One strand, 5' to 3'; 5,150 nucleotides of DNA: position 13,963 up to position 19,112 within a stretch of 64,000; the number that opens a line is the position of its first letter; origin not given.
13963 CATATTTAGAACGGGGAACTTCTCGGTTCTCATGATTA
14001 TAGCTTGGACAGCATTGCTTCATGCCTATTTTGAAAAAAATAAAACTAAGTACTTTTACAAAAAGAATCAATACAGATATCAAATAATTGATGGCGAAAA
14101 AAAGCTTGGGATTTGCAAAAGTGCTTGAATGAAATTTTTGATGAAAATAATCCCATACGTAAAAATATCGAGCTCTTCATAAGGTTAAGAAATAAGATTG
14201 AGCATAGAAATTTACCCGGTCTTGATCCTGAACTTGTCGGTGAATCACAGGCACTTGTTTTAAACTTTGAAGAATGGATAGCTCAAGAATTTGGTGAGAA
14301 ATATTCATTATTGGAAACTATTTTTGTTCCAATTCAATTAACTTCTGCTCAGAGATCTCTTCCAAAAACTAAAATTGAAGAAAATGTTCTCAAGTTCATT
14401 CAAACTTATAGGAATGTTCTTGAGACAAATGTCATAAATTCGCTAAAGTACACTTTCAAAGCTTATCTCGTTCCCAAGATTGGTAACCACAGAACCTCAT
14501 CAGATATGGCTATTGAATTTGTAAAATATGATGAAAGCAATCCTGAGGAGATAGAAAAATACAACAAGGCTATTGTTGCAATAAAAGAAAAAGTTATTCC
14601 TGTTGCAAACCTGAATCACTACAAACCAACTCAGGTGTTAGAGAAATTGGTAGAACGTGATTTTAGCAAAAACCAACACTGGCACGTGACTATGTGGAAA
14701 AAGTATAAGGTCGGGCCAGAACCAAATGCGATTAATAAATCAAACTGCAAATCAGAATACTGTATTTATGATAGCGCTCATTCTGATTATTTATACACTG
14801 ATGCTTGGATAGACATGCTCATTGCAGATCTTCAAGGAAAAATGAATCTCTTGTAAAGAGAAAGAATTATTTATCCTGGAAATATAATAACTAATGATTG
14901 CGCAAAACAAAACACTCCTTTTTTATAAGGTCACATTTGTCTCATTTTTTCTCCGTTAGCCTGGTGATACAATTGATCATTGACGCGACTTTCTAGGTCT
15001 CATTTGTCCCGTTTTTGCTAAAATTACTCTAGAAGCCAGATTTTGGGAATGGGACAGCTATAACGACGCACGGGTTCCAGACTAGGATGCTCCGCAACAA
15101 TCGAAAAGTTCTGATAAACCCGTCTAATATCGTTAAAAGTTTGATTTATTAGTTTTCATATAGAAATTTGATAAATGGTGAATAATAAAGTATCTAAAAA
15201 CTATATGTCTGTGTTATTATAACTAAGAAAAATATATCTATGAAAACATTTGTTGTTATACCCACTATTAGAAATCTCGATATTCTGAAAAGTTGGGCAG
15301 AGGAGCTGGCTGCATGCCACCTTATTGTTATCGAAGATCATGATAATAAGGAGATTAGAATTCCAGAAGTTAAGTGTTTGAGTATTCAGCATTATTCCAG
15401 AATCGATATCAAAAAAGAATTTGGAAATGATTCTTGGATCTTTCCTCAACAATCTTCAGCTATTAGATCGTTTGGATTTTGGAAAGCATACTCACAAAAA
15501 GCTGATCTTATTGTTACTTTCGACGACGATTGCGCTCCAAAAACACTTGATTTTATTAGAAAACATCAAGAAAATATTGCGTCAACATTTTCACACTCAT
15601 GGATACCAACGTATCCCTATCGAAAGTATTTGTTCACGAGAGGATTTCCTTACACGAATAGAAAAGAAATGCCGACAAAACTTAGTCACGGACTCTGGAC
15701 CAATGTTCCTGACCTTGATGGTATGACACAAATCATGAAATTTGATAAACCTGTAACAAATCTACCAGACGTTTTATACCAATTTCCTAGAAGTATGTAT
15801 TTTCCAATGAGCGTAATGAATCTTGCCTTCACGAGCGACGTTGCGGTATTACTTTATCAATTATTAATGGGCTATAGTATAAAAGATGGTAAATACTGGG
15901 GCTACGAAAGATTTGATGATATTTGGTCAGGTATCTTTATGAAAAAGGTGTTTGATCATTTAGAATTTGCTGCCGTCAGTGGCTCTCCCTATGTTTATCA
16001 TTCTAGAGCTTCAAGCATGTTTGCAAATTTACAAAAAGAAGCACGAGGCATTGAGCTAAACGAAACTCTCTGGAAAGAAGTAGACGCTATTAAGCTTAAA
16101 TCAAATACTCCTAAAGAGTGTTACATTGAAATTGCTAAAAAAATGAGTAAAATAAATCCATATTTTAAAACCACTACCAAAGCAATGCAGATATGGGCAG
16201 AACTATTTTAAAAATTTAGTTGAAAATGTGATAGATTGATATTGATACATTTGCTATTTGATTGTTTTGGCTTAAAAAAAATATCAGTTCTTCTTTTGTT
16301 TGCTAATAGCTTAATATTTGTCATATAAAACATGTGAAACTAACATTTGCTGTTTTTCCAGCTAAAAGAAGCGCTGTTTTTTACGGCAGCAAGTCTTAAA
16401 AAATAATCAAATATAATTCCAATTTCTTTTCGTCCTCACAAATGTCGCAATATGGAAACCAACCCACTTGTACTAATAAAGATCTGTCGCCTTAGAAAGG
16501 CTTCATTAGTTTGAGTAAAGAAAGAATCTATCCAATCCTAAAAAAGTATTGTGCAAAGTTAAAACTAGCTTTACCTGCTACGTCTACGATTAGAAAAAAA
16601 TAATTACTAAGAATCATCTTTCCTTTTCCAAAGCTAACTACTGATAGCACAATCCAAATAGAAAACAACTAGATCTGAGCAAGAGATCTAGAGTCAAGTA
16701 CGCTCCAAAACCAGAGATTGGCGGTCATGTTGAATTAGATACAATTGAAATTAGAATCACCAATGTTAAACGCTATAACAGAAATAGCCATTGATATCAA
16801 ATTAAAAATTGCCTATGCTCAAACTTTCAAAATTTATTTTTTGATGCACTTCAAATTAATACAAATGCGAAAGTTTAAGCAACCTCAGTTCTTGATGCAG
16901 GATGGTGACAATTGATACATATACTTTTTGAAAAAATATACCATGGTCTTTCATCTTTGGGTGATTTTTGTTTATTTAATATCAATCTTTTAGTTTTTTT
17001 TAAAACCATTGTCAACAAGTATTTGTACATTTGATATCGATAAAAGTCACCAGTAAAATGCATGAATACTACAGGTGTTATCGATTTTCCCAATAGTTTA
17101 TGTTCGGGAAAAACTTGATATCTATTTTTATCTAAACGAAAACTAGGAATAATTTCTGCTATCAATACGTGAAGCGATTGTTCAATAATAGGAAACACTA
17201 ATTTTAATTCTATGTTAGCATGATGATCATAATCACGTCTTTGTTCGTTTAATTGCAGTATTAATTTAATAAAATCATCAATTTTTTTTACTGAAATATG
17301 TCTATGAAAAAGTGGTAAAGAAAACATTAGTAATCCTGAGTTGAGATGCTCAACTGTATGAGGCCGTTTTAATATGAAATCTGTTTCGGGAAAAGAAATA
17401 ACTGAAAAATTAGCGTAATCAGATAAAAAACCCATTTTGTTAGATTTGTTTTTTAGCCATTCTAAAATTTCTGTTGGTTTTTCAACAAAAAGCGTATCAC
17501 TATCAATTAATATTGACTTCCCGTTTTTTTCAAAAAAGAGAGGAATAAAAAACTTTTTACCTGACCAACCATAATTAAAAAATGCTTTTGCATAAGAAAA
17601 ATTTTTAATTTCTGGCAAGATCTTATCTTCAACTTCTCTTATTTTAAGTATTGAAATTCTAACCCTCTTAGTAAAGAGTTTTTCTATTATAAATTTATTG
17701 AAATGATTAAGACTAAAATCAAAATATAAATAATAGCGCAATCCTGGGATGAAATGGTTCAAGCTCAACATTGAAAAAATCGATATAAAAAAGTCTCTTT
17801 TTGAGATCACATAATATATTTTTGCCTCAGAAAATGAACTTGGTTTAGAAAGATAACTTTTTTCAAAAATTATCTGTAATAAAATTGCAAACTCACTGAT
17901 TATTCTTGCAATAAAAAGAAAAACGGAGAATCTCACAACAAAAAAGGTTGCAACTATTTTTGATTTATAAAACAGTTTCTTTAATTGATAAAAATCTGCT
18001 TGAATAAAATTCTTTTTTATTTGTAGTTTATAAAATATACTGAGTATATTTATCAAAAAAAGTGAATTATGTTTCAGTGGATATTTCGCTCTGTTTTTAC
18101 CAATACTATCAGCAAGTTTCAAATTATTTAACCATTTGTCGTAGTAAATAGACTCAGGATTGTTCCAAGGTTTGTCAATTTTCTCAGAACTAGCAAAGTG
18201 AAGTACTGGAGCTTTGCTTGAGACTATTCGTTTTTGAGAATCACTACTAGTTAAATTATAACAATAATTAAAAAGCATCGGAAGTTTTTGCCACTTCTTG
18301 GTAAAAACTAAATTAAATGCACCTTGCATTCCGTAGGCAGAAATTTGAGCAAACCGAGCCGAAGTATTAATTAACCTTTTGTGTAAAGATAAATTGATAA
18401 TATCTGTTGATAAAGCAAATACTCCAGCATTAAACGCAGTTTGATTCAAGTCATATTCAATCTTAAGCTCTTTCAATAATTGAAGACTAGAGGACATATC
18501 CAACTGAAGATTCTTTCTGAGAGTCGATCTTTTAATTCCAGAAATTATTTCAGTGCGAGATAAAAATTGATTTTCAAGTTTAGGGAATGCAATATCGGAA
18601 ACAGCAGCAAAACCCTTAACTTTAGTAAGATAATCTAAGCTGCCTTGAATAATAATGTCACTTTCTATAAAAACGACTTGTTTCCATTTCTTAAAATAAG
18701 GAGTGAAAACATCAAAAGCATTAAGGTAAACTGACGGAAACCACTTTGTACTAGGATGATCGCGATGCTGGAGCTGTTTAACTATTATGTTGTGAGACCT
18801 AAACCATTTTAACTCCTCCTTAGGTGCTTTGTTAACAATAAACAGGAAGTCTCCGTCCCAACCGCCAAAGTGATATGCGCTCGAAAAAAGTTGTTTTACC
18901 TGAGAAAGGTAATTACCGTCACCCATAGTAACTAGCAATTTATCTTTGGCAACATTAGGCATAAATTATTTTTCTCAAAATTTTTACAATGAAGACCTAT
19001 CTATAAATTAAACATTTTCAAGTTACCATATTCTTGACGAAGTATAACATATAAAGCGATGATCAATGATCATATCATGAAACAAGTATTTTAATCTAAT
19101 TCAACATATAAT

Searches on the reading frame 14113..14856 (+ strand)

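Call 10: search_protein_families(library=pfam, proteins=[window:14113-14856:+], max_evalue=0.01)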
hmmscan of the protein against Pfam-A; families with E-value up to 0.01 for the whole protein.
window:14113-14856:+ (247 aa): 1 family
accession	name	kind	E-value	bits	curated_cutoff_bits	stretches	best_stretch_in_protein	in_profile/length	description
PF12358.13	DUF3644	-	7.3e-21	75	27.6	1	2-102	73-182/183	Domain of unknown function (DUF3644)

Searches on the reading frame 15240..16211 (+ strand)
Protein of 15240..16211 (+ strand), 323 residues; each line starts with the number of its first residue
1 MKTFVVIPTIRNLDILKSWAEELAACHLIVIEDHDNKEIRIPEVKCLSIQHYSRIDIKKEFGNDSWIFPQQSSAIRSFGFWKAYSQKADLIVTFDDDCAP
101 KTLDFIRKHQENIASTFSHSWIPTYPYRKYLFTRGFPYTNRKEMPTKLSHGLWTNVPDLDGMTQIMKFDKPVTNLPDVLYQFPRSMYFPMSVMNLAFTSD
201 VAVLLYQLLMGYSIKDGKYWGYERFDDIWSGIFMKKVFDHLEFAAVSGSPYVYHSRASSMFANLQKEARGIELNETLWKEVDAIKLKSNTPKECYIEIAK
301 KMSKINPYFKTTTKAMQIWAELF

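Call 11: search_protein_families(library=pfam, proteins=[window:15240-16211:+], max_evalue=0.01)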
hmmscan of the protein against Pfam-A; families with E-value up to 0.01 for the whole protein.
window:15240-16211:+ (323 aa): 1 family
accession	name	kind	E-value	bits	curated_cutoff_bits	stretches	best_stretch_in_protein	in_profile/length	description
PF03214.19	RGP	-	1.1e-56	193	23.8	1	5-322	8-336/342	Reversibly glycosylated polypeptide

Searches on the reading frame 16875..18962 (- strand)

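Call 11: search_protein_families(library=pfam, proteins=[window:16875-18962:-], max_evalue=0.01)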
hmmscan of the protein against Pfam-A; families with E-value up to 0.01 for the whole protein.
window:16875-18962:- (695 aa): 1 family
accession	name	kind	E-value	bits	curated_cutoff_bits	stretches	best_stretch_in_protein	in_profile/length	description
PF01501.26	Glyco_transf_8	-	1.2e-13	51.7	24.3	1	87-268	93-251/253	Glycosyl transferase family 8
